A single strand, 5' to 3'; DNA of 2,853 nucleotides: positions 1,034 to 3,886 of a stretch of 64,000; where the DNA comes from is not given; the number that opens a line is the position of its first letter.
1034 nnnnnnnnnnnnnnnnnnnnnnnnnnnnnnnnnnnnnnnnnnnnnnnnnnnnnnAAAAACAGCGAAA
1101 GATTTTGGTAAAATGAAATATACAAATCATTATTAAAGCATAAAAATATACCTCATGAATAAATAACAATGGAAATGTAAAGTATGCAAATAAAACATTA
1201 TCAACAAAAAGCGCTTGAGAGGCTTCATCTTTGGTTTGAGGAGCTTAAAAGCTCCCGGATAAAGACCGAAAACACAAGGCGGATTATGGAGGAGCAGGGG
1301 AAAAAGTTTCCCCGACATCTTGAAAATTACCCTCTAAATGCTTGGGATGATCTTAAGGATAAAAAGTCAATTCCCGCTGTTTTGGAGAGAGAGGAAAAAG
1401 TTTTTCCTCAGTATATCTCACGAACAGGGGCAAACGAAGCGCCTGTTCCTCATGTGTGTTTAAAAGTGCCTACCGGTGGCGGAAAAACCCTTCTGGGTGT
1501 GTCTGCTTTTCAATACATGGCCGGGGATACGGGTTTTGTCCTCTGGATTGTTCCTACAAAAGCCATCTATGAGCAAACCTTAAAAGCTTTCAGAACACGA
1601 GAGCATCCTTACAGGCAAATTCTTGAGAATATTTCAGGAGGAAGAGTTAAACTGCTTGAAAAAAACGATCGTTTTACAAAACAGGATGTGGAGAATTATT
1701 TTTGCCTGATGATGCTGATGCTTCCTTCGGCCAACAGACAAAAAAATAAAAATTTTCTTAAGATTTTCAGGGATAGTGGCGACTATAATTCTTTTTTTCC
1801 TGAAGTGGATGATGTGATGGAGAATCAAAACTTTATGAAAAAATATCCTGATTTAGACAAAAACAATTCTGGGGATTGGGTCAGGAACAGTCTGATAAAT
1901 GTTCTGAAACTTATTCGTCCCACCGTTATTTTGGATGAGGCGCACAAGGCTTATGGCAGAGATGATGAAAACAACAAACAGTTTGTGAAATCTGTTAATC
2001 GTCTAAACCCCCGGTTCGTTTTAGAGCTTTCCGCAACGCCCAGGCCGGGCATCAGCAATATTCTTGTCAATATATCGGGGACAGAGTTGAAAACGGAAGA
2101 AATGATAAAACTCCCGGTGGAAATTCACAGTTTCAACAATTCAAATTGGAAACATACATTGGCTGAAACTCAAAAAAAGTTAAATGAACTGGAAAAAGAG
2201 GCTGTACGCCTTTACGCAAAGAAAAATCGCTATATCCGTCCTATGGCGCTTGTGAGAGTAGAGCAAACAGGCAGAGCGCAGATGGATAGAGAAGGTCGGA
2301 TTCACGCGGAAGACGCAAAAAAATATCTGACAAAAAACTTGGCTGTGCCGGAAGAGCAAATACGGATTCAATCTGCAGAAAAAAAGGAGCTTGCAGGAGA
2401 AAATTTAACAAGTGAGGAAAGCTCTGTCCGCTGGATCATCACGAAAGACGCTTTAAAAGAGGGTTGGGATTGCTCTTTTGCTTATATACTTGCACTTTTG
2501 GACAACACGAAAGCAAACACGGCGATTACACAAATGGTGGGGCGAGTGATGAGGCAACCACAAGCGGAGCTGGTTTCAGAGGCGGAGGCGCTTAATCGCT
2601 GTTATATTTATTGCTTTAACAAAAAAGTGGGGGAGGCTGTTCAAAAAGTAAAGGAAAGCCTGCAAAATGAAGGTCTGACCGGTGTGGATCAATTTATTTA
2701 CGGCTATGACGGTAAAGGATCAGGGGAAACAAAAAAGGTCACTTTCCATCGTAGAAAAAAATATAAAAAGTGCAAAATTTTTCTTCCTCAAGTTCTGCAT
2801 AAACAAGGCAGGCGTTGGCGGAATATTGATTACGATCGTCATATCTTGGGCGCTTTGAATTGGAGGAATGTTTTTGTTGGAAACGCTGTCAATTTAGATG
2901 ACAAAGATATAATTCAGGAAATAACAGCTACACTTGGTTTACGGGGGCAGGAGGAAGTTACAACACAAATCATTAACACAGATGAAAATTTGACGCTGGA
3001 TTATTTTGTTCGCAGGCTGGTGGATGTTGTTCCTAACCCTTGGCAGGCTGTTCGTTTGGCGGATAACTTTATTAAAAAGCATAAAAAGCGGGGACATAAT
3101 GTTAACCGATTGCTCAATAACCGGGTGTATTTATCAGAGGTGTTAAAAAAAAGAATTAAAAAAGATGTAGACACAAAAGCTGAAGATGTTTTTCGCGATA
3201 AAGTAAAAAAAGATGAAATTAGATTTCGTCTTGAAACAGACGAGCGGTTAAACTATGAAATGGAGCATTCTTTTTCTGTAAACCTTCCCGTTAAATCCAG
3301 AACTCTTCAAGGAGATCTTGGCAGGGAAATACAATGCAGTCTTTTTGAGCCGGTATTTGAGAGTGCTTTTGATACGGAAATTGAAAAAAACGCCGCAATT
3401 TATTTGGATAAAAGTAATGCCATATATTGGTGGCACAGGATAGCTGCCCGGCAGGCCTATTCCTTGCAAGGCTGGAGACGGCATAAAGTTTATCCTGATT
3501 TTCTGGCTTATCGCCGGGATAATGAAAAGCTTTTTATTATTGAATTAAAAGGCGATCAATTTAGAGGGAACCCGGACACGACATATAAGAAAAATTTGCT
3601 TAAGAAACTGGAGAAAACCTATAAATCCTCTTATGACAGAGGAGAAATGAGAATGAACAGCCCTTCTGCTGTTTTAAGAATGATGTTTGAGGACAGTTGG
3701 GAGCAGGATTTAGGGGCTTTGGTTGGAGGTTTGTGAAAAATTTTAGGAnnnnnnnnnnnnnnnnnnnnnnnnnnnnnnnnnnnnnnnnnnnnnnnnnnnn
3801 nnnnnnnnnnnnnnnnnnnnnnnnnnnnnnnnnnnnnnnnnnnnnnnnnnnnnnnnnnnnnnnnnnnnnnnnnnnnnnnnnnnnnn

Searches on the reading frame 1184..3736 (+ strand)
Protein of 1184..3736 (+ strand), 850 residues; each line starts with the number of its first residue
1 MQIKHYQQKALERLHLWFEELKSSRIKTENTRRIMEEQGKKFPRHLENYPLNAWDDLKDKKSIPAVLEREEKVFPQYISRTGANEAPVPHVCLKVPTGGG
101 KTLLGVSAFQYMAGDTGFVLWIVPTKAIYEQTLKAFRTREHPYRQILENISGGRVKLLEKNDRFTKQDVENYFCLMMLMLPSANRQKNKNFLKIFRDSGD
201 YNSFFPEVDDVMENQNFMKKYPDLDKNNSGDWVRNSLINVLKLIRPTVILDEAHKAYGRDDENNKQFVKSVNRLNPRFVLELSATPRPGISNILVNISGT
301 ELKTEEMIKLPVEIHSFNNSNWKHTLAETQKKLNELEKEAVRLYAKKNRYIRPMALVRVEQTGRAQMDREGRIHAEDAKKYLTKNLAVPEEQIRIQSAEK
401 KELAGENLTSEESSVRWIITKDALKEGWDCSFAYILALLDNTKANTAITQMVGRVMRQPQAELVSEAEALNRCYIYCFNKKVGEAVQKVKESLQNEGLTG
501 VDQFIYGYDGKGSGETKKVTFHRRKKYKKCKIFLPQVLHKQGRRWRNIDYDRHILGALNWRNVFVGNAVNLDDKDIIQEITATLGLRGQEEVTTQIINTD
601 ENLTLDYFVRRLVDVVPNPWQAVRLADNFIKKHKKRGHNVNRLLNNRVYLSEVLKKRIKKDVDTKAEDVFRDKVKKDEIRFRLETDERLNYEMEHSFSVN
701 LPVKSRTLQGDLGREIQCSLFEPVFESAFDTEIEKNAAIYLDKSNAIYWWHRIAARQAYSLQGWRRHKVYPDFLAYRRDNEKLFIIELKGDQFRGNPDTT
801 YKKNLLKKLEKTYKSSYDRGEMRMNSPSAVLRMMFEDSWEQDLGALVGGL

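Call 3: search_protein_families(library=pfam, proteins=[window:1184-3736:+], max_evalue=0.1)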
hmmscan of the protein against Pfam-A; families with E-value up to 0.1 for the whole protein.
window:1184-3736:+ (850 aa): 2 families
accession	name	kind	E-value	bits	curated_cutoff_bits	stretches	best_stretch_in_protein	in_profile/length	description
PF04851.21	ResIII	-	4.4e-14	53.1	22.5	1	39-287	20-163/164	Type III restriction enzyme, res subunit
PF00270.35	DEAD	-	8.8e-09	35.7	26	1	90-156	16-85/167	DEAD/DEAH box helicase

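Call 4: search_protein_families(library=padloc, proteins=[window:1184-3736:+], max_evalue=0.1)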
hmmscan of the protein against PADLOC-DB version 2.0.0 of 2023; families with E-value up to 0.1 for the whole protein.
window:1184-3736:+ (850 aa): 6 families
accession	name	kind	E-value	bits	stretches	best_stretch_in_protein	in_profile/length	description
PDLC03653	REase_III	-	2e-198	659.5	1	1-843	1-878/883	Type III restriction enzyme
PDLC03650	REase_III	-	4.6e-47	159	1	88-488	57-450/898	Type III restriction enzyme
PDLC03649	REase_III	-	1e-08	31.6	2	406-466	486-546/973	Type III restriction enzyme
PDLC03647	REase_III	-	1e-07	28.5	1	406-459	498-551/989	Type III restriction enzyme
PDLC03648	REase_III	-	8.7e-06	22.1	1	246-479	134-374/871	Type III restriction enzyme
PDLC01765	Cas3c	-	5e-05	20.4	1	89-154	184-248/612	-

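Call 5: search_protein_families(library=ncbifam, proteins=[window:1184-3736:+], max_evalue=0.1)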
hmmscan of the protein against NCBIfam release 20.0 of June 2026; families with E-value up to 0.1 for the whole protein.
window:1184-3736:+ (850 aa): 1 family
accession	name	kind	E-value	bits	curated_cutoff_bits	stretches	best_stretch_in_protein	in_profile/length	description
NF053632.1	heli_RadD_YejH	equivalog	0.0046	15.3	720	0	391-458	273-342/573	DNA repair helicase RadD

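Call 33: search_solved_structures(query=window:1184-3733:+, max_evalue=0.001, show_alignments=1)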
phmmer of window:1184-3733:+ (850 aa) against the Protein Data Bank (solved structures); distinct sequences matched with E-value up to 0.001: 0.

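Call 53: find_related_loci(query=A5, collection=metagenome_contigs, flank=6000)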
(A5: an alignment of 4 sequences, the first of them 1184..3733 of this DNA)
Query A5 (850 aa) in metagenome_contigs; peptide patterns used: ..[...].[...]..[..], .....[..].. (x = any residue, [..] = any of these).
339 stretches matched a pattern; 48 encode a relative of the query (tblastn E <= 1e-3); 48 distinct loci.
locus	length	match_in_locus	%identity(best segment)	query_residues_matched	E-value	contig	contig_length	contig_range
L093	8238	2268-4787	61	1-848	0e+0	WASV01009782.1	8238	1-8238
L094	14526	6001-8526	63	1-848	0e+0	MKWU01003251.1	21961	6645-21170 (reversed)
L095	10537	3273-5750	46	1-824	0e+0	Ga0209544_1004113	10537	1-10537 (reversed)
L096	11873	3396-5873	46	1-824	0e+0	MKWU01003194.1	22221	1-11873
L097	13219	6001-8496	43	1-837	0e+0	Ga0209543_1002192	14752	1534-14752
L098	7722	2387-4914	45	1-837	0e+0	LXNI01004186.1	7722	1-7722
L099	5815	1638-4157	34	1-847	3e-152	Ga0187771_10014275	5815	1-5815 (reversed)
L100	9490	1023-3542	34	1-847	6e-151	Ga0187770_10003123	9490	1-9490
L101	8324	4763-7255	33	1-846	8e-143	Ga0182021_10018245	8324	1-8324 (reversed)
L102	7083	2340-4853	33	1-846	1e-135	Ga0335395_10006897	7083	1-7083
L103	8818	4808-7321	33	1-846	2e-135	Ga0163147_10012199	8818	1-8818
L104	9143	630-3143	33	1-846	3e-135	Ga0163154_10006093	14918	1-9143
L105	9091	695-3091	32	1-805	6e-121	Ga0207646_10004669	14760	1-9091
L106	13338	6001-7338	31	1-498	1e-66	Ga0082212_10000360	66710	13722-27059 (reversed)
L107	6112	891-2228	32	1-498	9e-64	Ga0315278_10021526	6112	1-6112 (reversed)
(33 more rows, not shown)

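Call 57: search_protein_families(library=pfam, proteins=[L094:2841-3521:+, L094:3529-3810:+, L094:3807-4103:+, L094:4310-5998:+, L093:3-797:+, L093:962-1489:+, L093:1489-2268:+], max_evalue=0.01)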
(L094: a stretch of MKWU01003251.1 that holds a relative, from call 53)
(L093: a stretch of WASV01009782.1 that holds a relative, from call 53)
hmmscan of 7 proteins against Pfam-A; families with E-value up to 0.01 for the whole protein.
L094:2841-3521:+ (226 aa): 1 family
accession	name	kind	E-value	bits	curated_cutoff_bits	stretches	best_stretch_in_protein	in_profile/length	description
PF18735.6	HEPN_RiboL-PSP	-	0.00039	20.8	28.4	1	178-222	124-183/191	RiboL-PSP-HEPN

L094:3529-3810:+ (93 aa): 1 family
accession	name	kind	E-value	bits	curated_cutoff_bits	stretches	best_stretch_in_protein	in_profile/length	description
PF09720.15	Unstab_antitox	-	4.4e-16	59.1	23.3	1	32-85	2-54/54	Putative addiction module component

L094:3807-4103:+ (98 aa): 1 family
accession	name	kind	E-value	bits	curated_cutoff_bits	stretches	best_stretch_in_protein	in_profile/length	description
PF05016.21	ParE_toxin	-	2.3e-11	44.6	23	1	6-90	2-88/89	ParE toxin of type II toxin-antitoxin system, parDE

L094:4310-5998:+ (562 aa): 20 families
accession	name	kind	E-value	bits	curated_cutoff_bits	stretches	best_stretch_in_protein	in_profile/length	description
PF00515.34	TPR_1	-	6.4e-41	137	27.8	4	76-109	1-34/34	Tetratricopeptide repeat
PF07719.23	TPR_2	-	2e-32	109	27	3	76-109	1-34/34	Tetratricopeptide repeat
PF13181.12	TPR_8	-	1.6e-25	87.4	25.7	3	76-109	1-34/34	Tetratricopeptide repeat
PF13414.12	TPR_11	-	1.6e-23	82.6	26.8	3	154-191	4-41/42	TPR repeat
PF13431.12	TPR_17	-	1.6e-23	81.4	24.4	3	99-131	2-34/34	Tetratricopeptide repeat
PF13432.12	TPR_16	-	1.1e-17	64.5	32.7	2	81-144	2-65/65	Tetratricopeptide repeat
PF13424.12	TPR_12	-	3.2e-16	59.7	30.1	2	42-105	3-74/77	Tetratricopeptide repeat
PF13371.12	TPR_9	-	3.7e-12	46.5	35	1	88-147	7-66/73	Tetratricopeptide repeat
PF13428.12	TPR_14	-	1.4e-11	44.3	23.5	0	113-149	4-40/44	Tetratricopeptide repeat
PF14559.12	TPR_19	-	2.6e-11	44.1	25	2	124-178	5-59/68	Tetratricopeptide repeat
PF13174.12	TPR_6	-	6.4e-11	42.6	26.3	0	112-141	2-31/33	Tetratricopeptide repeat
PF13176.12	TPR_7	-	2.2e-07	30.9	27.9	0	83-107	6-30/36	Tetratricopeptide repeat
PF13429.12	TPR_15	-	1.6e-05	24.9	26.2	0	79-112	149-182/280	Tetratricopeptide repeat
PF25575.1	TPR_BSK1_C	-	2.1e-05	24.9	42.2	0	89-136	55-103/118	Serine/threonine-protein kinase BSK1-like, TPR repeats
PF10516.15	SHNi-TPR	-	2.1e-05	24.4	21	0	189-204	12-27/38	SHNi-TPR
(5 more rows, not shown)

L093:3-797:+ (264 aa): 1 family
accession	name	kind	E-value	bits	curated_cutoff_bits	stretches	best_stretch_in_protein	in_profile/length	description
PF11185.13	DUF2971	-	1.8e-05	26.4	22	1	38-178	1-89/89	Protein of unknown function (DUF2971)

L093:962-1489:+ (175 aa): 0 families

L093:1489-2268:+ (259 aa): 1 family
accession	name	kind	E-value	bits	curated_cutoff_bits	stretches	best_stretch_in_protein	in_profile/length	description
PF08861.15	DUF1828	-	1.4e-20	73.8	22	1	32-124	1-91/91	Domain of unknown function DUF1828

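Call 58: search_protein_families(library=padloc, proteins=[L094:2841-3521:+, L094:3529-3810:+, L094:3807-4103:+, L094:4310-5998:+, L093:3-797:+, L093:962-1489:+, L093:1489-2268:+], max_evalue=0.001)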
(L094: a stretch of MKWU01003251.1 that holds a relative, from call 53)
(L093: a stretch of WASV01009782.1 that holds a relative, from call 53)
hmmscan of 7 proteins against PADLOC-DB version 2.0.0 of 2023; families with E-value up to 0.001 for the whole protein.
L094:2841-3521:+ (226 aa): 0 families

L094:3529-3810:+ (93 aa): 0 families

L094:3807-4103:+ (98 aa): 0 families

L094:4310-5998:+ (562 aa): 0 families

L093:3-797:+ (264 aa): 0 families

L093:962-1489:+ (175 aa): 0 families

L093:1489-2268:+ (259 aa): 2 families
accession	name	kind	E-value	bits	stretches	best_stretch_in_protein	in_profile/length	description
PDLC04539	PDC-M24B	-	3.7e-16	57.4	1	3-150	4-148/255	-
PDLC04540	PDC-M24B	-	3.5e-12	44.5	1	29-150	26-145/256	-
